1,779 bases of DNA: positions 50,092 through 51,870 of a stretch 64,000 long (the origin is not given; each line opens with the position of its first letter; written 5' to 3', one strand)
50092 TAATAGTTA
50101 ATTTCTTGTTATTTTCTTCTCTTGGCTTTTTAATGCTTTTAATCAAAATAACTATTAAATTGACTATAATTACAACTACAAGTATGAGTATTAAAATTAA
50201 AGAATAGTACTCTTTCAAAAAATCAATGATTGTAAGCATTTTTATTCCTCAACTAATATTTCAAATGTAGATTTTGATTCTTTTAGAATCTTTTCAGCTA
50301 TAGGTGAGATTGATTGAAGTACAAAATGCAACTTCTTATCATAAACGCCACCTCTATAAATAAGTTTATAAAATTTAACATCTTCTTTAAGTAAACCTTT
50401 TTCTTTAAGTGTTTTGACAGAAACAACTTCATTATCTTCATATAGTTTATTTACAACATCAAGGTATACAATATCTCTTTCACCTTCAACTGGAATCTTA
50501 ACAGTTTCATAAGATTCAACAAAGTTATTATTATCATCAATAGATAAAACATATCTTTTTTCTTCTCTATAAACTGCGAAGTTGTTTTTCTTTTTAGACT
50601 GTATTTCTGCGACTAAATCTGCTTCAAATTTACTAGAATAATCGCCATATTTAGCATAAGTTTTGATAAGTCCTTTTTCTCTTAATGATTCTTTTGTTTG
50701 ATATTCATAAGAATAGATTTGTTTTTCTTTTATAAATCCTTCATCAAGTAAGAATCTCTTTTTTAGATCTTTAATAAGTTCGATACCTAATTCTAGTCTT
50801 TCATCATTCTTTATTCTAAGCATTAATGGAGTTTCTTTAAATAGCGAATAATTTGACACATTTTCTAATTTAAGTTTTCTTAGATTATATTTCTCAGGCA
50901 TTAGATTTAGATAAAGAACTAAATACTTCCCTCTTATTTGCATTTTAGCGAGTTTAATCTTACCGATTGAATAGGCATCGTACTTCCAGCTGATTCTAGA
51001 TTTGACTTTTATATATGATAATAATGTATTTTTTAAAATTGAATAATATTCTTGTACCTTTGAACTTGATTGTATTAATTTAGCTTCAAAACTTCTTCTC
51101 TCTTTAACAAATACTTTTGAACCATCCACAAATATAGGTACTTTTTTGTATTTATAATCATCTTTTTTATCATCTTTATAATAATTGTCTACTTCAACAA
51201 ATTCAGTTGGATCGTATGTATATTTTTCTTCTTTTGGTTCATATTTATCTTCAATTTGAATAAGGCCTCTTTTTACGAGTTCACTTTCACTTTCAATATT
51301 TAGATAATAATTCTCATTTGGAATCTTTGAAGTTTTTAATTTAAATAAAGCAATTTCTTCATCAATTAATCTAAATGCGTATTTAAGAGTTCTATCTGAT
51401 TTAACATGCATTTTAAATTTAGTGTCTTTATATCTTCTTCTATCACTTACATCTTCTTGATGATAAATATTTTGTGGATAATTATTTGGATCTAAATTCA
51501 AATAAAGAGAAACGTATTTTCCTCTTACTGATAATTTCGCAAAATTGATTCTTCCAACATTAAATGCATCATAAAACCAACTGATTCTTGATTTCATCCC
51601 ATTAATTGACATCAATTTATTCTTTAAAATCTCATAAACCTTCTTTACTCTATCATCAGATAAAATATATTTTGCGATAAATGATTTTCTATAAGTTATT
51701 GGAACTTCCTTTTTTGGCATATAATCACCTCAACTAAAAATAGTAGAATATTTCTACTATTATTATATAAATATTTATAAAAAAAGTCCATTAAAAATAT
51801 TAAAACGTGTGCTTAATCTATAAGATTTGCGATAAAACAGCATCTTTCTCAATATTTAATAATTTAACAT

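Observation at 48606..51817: Three-gene island of unknowns between rpsU and mtaB in an otherwise textbook backbone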

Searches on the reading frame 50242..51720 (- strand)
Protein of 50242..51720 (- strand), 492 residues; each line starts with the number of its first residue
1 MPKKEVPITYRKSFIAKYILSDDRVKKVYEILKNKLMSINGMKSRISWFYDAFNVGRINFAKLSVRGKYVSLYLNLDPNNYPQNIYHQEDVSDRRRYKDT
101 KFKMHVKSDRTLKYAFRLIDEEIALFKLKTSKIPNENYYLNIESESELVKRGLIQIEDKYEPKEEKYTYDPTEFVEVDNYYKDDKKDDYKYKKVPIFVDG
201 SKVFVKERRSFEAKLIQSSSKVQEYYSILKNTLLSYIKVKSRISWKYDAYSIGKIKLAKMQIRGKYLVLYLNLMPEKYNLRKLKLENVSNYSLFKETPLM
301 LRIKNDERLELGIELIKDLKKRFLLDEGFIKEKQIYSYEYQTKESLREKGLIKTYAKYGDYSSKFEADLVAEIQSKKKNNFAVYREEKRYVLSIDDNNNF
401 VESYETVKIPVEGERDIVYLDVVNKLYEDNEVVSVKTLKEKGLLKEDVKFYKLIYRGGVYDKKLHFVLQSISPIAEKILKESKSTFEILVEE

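Call 3: search_protein_families(library=pfam, proteins=[window:50242-51720:-], max_evalue=1)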
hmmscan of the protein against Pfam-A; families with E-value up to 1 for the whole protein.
window:50242-51720:- (492 aa): 2 families
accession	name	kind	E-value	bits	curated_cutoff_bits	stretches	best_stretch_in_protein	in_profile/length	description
PF00828.25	Ribosomal_L27A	-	0.0051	17.6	21.5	1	420-479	4-64/72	Ribosomal proteins 50S-L15, 50S-L18e, 60S-L27A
PF02198.23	SAM_PNT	-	0.11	12.9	24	0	239-268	25-54/83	Sterile alpha motif (SAM)/Pointed domain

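Call 4: search_protein_families(library=ncbifam, proteins=[window:50242-51720:-], max_evalue=1)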
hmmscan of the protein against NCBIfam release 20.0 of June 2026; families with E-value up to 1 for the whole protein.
window:50242-51720:- (492 aa): 1 family
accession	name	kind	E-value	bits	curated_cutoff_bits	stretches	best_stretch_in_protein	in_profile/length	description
TIGR01071.1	rplO_bact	equivalog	2.3e-05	24.3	77.95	1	415-484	73-141/144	50S ribosomal protein L15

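Call 8: find_homologous_proteins(query=window:50242-51720:-)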
Query window:50242-51720:- (492 aa): 32 proteins with E <= 0.001 among 8000 candidates.
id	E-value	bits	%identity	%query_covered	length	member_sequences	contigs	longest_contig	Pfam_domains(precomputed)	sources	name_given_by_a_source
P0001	0.0e+0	1011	96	100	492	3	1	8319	-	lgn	-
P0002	2.3e-187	642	63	100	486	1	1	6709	PF00828.26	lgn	-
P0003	4.4e-187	641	61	100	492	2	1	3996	PF00828.26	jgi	-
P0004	9.9e-180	617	61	99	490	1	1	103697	PF00828.26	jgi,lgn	-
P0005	3.8e-179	615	62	99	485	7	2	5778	PF00828.26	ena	-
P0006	1.3e-178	613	60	99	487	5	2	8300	PF00828.26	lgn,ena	-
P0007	9.9e-176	603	60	99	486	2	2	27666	PF00828.26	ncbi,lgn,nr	ncbi:MAG: uL15 family ribosomal protein [Gammaproteobacteria bacterium]|nr:uL15 family ribosomal pro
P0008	2.3e-173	596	60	99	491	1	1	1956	PF00828.26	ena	-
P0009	3.1e-173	595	58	99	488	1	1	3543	PF00828.26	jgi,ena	-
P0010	3.2e-172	592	59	99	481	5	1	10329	PF00828.26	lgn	-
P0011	9.2e-172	590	60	99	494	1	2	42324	PF00828.26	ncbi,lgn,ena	-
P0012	2.4e-171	589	59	100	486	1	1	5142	PF00828.26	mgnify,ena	mgnify:CR=1 FL=1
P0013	4.2e-171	588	59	96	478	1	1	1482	-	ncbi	-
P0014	1.1e-168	580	60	98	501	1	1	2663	PF00828.26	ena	-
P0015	1.3e-166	573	58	99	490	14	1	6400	PF00828.26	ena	-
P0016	4.3e-165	568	58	99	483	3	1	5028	PF00828.26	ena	-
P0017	9.5e-165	567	58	99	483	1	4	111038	PF00828.26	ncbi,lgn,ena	-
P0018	1.1e-164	567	58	99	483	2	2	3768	PF00828.26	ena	-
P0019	2.8e-164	566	58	98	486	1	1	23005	PF00828.26,PF18899.6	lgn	-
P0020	1.8e-162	560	57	100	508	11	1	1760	PF00828.26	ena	-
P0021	6.6e-159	548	56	100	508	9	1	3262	PF00828.26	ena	-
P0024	3.2e-29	121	29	70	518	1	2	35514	-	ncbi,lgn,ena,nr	ncbi:MAG: hypothetical protein K2F90_03570 [Clostridiales bacterium]|nr:hypothetical protein [Clostr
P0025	1.3e-23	102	46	33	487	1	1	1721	PF00828.26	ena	-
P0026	8.2e-17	80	37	30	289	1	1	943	PF00686.26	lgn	-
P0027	6.0e-16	77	40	23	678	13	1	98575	-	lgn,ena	-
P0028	2.5e-15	75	36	36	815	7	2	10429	PF09823.16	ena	-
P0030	5.7e-12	64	37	29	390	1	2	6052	-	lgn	-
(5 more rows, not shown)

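Call 9: find_encoding_contigs(protein=P0004, flank=8000, max_places=3)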
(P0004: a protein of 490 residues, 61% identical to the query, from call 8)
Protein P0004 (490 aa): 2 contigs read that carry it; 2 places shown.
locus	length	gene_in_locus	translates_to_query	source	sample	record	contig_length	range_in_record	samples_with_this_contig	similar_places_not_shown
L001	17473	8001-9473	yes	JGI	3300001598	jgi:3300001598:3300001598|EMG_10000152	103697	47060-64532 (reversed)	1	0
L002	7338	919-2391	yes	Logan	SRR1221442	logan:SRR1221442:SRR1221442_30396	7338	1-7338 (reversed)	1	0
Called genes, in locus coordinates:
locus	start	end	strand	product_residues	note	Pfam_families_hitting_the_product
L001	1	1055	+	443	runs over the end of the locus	-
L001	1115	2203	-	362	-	PF04551:GcpE, PF26540:GcpE_C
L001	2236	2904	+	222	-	-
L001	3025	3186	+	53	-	PF00471:Ribosomal_L33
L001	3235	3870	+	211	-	PF23023:Anti-Pycsar_Apyc1 (faint), PF00753:Lactamase_B, PF19583:ODP (weak), PF12706:Lactamase_B_2 (weak)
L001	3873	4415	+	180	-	PF00625:Guanylate_kin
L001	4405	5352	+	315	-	PF00849:PseudoU_synth_2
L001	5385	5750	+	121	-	PF00293:NUDIX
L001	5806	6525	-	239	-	PF20260:PUA_4 (faint), PF04452:Methyltrans_RNA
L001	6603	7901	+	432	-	PF00919:UPF0004, PF04055:Radical_SAM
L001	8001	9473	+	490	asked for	PF00828:Ribosomal_L27A (weak)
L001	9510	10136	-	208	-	-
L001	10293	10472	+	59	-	PF01165:Ribosomal_S21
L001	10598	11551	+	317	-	PF02562:PhoH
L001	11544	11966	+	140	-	PF02130:YbeY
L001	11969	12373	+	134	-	PF00383:dCMP_cyt_deam_1, PF08211:dCMP_cyt_deam_2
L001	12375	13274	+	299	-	PF00071:Ras (weak), PF00350:Dynamin_N (faint), PF01926:MMR_HSR1, PF02421:FeoB_N, PF03193:RsgA_GTPase (faint), PF04548:AIG1 (weak), PF00009:GTP_EFTU (weak), PF07650:KH_2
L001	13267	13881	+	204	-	PF11967:RecO_N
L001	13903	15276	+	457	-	PF28494:GlyRS_ins_1 (faint), PF00587:tRNA-synt_2b, PF03129:HGTP_anticodon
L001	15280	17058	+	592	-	PF01807:Zn_ribbon_DnaG, PF08275:DNAG_N, PF01751:Toprim (weak), PF13155:Toprim_2, PF13362:Toprim_3, PF13662:Toprim_4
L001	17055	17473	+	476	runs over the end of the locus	PF00140:Sigma70_r1_2, PF04542:Sigma70_r2, PF04539:Sigma70_r3, PF04545:Sigma70_r4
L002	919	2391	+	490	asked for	PF00828:Ribosomal_L27A (weak)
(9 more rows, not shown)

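Call 10: find_encoding_contigs(protein=P0017, flank=8000, max_places=3)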
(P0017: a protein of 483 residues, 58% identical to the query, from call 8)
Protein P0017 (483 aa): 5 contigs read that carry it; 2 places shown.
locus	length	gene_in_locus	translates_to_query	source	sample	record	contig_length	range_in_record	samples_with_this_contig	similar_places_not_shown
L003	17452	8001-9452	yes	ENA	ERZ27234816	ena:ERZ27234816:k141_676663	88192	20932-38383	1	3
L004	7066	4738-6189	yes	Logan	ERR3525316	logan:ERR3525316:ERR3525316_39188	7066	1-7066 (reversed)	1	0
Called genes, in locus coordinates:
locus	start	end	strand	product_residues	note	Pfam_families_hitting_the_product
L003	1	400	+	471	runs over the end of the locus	PF00224:PK, PF02887:PK_C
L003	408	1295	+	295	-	PF00781:DAGK_cat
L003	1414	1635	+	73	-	-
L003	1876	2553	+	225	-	PF03308:MeaB, PF00009:GTP_EFTU (faint), PF02492:cobW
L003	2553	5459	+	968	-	PF00037:Fer4 (weak), PF12837:Fer4_6 (weak), PF14691:Fer4_20, PF01946:Thi4 (weak), PF01266:DAO (weak), PF07992:Pyr_redox_2, PF13450:NAD_binding_8, PF00037:Fer4 (weak), +6 more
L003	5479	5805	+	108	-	PF01155:HypA, PF23451:Zn_ribbon_PaaD (faint)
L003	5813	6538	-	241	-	PF04452:Methyltrans_RNA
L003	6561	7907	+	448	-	PF00919:UPF0004, PF04055:Radical_SAM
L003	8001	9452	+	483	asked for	PF00828:Ribosomal_L27A (faint)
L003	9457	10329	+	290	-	-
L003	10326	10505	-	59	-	-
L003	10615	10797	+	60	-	PF01165:Ribosomal_S21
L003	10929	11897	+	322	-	PF02562:PhoH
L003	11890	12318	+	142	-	PF02130:YbeY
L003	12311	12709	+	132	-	PF00383:dCMP_cyt_deam_1, PF08211:dCMP_cyt_deam_2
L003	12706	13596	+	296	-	PF00071:Ras (weak), PF00350:Dynamin_N (faint), PF01926:MMR_HSR1, PF02421:FeoB_N, PF03193:RsgA_GTPase (faint), PF04548:AIG1, PF00009:GTP_EFTU (weak), PF07650:KH_2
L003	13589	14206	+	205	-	PF11967:RecO_N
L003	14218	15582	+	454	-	PF28494:GlyRS_ins_1 (faint), PF00587:tRNA-synt_2b, PF03129:HGTP_anticodon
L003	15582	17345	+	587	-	PF01807:Zn_ribbon_DnaG, PF08275:DNAG_N, PF01751:Toprim, PF13155:Toprim_2, PF13662:Toprim_4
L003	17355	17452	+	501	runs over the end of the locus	PF00140:Sigma70_r1_2, PF04542:Sigma70_r2, PF04539:Sigma70_r3, PF04545:Sigma70_r4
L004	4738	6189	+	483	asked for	PF00828:Ribosomal_L27A (faint)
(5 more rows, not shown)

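Call 17: find_related_loci(query=A1, collection=genome_contigs, flank=6000)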
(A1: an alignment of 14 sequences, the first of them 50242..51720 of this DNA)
Query A1 (492 aa) in genome_contigs; peptide patterns used: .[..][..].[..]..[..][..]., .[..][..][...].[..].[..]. (x = any residue, [..] = any of these).
153 stretches matched a pattern; 21 encode a relative of the query (tblastn E <= 1e-3); 21 distinct loci.
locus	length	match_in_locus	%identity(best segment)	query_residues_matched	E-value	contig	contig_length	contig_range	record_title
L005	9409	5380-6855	60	1-489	0e+0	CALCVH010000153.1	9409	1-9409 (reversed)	MAG TPA_asm: uncultured Firmicutes bacterium isolate SRR873599_bin.187_CONCOCT_v1.1_MAG genome assembly, contig: ERZ1756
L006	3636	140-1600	59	3-490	0e+0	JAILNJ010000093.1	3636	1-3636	MAG: Gammaproteobacteria bacterium isolate RUI277 k141_9053247_flag=1_multi=8.0000_len=3636, whole genome shotgun sequen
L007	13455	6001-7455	58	4-490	9e-175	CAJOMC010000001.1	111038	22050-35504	uncultured Bacilli bacterium isolate Reindeer_2_mag_168 genome assembly, contig: scaffold_93, whole genome shotgun seque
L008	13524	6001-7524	56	1-492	1e-167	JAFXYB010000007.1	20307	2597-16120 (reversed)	Bacterium isolate RGIG6850 Sheep_Rumen-4__c444824, whole genome shotgun sequence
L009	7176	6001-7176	61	3-395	4e-146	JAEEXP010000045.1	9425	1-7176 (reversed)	MAG: Bacillales bacterium isolate Tb.RUG.524 NODE_36392_length_9425_cov_1.073134, whole genome shotgun sequence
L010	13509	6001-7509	59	4-492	1e-171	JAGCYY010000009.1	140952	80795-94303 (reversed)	Bacterium isolate RGIG10250 Yak_Rumen-5__c563843, whole genome shotgun sequence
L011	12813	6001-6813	34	8-479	4e-32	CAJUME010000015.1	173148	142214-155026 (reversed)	MAG TPA_asm: uncultured Christensenella sp. isolate MGBC140398 genome assembly, contig: MGBC140398.15, whole genome shot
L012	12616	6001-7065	30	5-353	1e-31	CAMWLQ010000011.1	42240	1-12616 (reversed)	MAG TPA_asm: uncultured Clostridia bacterium isolate SRR14411336_bin.15_metawrap_v1.3_MAG genome assembly, contig: NODE.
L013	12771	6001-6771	33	13-479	3e-31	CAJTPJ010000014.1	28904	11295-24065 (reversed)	MAG TPA_asm: uncultured Christensenella sp. isolate MGBC107459 genome assembly, contig: MGBC107459.14, whole genome shot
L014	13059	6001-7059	29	5-353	4e-31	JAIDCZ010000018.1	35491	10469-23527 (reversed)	MAG: Clostridiales bacterium isolate SC0309_S10_8 SC0309_S10_8_contig_18, whole genome shotgun sequence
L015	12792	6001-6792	33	8-479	3e-31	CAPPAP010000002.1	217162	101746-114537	MAG TPA_asm: Candidatus Borkfalkiaceae bacterium isolate MGBC155142 genome assembly, contig: MGBC155142.2, whole genome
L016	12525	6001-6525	43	10-368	2e-29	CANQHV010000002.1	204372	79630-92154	MAG: uncultured Clostridia bacterium isolate Lapin-027__bin80 genome assembly, contig: Lapin-027__NODE_21_length_204372_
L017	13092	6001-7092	29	2-353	4e-26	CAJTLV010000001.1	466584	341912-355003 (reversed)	MAG TPA_asm: uncultured Christensenella sp. isolate MGBC100320 genome assembly, contig: MGBC100320.1, whole genome shotg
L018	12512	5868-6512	35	5-409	1e-24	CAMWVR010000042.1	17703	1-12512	MAG TPA_asm: uncultured Clostridia bacterium isolate SRR14411288_bin.13_metawrap_v1.3_MAG genome assembly, contig: NODE.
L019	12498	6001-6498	37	5-365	8e-25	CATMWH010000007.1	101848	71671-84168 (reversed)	MAG TPA_asm: uncultured Christensenella sp. isolate MGG29822_1678865761 genome assembly, contig: shHF8_211, whole genome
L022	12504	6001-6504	40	5-367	2e-24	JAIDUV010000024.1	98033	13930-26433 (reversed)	MAG: Clostridia bacterium isolate SC0369_comb_17 SC0369_comb_17_contig_24, whole genome shotgun sequence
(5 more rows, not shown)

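Call 19: search_protein_families(library=pfam, alignment_id=A1, max_evalue=1)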
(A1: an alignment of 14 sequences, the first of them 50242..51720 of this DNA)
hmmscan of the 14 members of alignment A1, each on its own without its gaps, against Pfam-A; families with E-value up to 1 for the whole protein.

A. member 1, window:50242-51720:- (492 aa): 2 families
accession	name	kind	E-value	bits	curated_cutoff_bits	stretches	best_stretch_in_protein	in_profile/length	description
PF00828.25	Ribosomal_L27A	-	0.0051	17.6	21.5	1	420-479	4-64/72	Ribosomal proteins 50S-L15, 50S-L18e, 60S-L27A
PF02198.23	SAM_PNT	-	0.11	12.9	24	0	239-268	25-54/83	Sterile alpha motif (SAM)/Pointed domain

B. families by the number of members that match (of 14 scanned): 19 families
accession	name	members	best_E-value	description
PF00828.25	Ribosomal_L27A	12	3.1e-10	Ribosomal proteins 50S-L15, 50S-L18e, 60S-L27A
PF23147.2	GDH2_N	5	0.0049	NAD-dependent glutamate dehydrogenase, N-terminal domain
PF02198.23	SAM_PNT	5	0.02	Sterile alpha motif (SAM)/Pointed domain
PF12663.12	DUF3788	2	0.01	Protein of unknown function (DUF3788)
PF25437.1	BRWD1_N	2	0.031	BRWD1-like, N-terminal domain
PF18899.5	DUF5655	1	4.1e-06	Domain of unknown function (DUF5655)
PF16344.10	FecR_C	1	0.00012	FecR, C-terminal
PF07761.17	DUF1617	1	0.0075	Protein of unknown function (DUF1617)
PF01034.25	Syndecan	1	0.0096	Syndecan domain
PF01466.24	Skp1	1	0.08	Skp1 family, dimerisation domain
PF09912.14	DUF2141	1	0.082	Uncharacterized protein conserved in bacteria (DUF2141)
PF24670.1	DUF7653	1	0.097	Domain of unknown function (DUF7653)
PF07381.18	EarA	1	0.1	EarA-like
PF23135.2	TRI4_N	1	0.12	TRI4 N-terminal domain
PF24227.1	DUF7443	1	0.13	Domain of unknown function (DUF7443)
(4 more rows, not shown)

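Call 21: find_encoding_contigs(protein=P0024, flank=6000, max_places=2)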
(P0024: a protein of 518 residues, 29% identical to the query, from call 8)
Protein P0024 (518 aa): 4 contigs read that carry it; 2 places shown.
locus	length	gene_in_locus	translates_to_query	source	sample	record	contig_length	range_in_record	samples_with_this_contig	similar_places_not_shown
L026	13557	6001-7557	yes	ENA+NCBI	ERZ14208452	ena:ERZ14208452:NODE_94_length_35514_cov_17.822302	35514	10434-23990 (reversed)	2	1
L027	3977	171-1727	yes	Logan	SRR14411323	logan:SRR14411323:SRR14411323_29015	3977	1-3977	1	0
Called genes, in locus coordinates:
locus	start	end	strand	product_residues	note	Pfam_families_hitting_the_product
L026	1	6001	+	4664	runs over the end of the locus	-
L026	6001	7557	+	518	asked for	-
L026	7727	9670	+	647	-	PF07550:Shr-like_HID (faint), PF19789:DUF6273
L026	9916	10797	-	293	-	PF01695:IstB_IS21, PF00308:Bac_DnaA (weak), PF02562:PhoH (faint), PF20720:nSTAND3 (faint)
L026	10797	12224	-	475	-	PF07261:DnaB_2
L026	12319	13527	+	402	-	PF00149:Metallophos, PF12850:Metallophos_2 (faint)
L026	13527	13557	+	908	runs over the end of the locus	PF02463:SMC_N, PF13476:AAA_23, PF13558:SbcC_Walker_B (faint)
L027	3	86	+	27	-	?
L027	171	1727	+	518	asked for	-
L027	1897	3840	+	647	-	PF07550:Shr-like_HID (faint), PF19789:DUF6273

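Call 22: find_encoding_contigs(protein=P0027, flank=6000, max_places=2)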
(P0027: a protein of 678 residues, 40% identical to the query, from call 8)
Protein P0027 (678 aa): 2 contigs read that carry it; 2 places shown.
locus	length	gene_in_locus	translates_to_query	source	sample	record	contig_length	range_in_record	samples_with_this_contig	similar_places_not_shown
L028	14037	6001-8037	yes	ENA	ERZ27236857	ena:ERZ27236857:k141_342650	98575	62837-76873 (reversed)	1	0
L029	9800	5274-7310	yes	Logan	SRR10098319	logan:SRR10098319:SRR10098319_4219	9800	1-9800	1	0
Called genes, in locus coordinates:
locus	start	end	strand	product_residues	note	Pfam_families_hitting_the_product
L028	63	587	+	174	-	PF05198:IF3_N, PF00707:IF3_C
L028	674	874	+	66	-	PF01632:Ribosomal_L35p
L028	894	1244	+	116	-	PF00453:Ribosomal_L20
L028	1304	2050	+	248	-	PF22435:MRM3-like_sub_bind, PF00588:SpoU_methylase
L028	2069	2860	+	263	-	PF20772:TACO1_YebC_N, PF01709:Transcrip_reg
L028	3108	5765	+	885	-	PF00690:Cation_ATPase_N, PF00122:E1-E2_ATPase, PF00702:Hydrolase, PF13246:Cation_ATPase, PF12710:HAD (weak), PF00689:Cation_ATPase_C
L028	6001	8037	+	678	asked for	-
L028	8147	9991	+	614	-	PF00753:Lactamase_B, PF12706:Lactamase_B_2, PF22505:RNase_J_b_CASP, PF07521:RMMBL, PF17770:RNase_J_C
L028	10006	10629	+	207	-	PF01596:Methyltransf_3, PF05175:MTS (weak), PF08704:GCD14 (weak), PF13847:Methyltransf_31 (weak), PF13578:Methyltransf_24, PF13649:Methyltransf_25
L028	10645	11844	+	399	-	PF01136:Peptidase_U32, PF16325:Peptidase_U32_C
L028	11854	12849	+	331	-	PF00710:Asparaginase, PF17763:Asparaginase_C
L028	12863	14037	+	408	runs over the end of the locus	PF02073:Peptidase_M29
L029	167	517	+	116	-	PF00453:Ribosomal_L20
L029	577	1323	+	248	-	PF22435:MRM3-like_sub_bind, PF00588:SpoU_methylase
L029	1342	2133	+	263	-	PF20772:TACO1_YebC_N, PF01709:Transcrip_reg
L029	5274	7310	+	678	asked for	-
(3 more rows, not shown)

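Call 29: predict_structure(alignment_id=A1)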
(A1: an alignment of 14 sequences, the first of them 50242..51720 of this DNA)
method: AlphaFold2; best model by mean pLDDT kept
length: 492 residues; sequences in the alignment: 14
mean_pLDDT: 80.1   pTM: 0.41
mean pLDDT of the five models: 80.1, 80.1, 79.8, 79.1, 78.3
residues with pLDDT >= 90: 198; 70-90: 192; 50-70: 55; < 50: 47
segments of 3 or more residues with pLDDT < 50: 1-8, 159-191, 200-203
pLDDT, mean of each block of 10 residues (from residue 1): 38 89 92 96 92 93 91 91 75 85 89 93 94 91 82 67 32 27 35 58 65 92 94 86 92 92 92 93 93 92 95 92 68 77 82 72 67 59 76 64 76 84 89 92 86 83 92 87 88 64
secondary structure, 60 per line:
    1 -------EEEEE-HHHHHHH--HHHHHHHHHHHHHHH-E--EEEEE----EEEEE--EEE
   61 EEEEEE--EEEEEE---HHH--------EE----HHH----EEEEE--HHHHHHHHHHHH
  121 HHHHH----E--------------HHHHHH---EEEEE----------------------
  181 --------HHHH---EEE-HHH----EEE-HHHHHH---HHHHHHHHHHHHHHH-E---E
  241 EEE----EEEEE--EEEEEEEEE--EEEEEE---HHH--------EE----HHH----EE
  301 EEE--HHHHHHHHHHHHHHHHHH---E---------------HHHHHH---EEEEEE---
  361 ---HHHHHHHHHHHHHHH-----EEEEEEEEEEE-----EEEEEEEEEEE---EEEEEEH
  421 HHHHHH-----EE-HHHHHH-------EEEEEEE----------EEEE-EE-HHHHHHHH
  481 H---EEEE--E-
elements in order: E8-12 H14-20 H23-37 E42-46 E51-55 E58-66 E69-74 E102-106 H109-125 H145-150 E154-158 H189-192 E196-198 E207-209 H211-216 H220-234 E240-243 E248-252 E255-263 E266-271 E299-303 H306-323 H343-348 E352-357 H364-378 E384-394 E400-410 E414-419 H420-426 H435-440 E448-454 E465-468 H473-481 E485-488
